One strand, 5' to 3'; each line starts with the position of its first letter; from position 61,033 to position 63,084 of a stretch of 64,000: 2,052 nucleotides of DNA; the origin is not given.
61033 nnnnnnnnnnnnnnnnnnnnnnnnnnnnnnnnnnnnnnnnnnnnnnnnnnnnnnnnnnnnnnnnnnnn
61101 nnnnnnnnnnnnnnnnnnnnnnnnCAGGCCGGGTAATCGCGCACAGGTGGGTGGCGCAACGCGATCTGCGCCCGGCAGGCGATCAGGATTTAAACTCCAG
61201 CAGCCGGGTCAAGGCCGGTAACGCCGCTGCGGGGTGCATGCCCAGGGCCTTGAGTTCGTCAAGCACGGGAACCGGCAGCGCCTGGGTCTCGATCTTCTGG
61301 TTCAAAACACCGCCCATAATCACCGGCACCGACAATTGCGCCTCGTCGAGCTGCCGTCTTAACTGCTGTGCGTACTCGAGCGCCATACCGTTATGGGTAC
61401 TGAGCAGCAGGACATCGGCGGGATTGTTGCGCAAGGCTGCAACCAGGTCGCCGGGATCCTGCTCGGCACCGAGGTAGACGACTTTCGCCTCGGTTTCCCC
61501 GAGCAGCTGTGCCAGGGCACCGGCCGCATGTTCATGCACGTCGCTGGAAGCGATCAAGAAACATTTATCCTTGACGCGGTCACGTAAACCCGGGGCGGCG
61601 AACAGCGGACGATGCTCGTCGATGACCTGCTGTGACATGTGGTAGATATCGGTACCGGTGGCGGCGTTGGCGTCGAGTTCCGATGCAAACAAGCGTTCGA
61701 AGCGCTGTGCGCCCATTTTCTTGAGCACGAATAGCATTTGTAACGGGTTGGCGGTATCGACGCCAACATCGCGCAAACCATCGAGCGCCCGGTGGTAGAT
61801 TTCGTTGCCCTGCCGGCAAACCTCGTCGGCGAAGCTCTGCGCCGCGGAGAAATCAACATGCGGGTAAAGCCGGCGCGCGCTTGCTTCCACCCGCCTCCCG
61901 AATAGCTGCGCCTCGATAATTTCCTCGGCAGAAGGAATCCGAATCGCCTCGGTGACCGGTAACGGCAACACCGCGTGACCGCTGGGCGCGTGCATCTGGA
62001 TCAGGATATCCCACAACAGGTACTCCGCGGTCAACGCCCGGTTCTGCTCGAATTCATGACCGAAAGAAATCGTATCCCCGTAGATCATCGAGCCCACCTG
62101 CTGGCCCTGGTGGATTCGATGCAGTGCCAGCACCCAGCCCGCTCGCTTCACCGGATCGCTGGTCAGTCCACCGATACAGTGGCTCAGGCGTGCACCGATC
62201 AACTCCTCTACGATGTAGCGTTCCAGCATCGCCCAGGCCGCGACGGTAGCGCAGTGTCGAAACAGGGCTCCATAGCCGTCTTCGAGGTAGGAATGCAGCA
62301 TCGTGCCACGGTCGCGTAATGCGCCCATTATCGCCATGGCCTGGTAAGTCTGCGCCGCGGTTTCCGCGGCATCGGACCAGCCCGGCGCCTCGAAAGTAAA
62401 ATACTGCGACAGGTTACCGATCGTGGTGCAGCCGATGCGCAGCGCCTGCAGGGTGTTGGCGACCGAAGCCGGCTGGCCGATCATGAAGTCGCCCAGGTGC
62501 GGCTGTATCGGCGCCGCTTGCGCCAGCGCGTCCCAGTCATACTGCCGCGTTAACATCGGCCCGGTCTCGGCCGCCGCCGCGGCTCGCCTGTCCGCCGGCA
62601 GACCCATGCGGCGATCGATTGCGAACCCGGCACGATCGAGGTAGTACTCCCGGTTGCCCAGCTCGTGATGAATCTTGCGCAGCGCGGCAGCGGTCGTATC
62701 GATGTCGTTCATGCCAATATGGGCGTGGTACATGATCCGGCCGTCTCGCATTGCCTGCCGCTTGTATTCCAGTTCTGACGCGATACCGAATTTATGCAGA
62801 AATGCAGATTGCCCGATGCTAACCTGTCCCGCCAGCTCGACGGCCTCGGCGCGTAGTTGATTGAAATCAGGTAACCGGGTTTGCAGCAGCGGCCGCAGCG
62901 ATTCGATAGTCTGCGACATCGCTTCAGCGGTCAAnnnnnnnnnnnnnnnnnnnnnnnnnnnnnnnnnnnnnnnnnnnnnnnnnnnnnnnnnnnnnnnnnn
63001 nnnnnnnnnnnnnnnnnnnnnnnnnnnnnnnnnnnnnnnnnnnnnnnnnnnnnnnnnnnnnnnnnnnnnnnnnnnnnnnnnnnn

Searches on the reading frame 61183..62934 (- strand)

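Call 73: search_protein_families(library=pfam, proteins=[window:61183-62934:-], max_evalue=0.000001)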
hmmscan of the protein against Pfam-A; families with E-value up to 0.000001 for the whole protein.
window:61183-62934:- (583 aa): 1 family
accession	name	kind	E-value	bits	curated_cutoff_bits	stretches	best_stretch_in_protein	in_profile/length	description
PF02310.24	B12-binding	-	2.5e-10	40.7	32.1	1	464-544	10-90/121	B12 binding domain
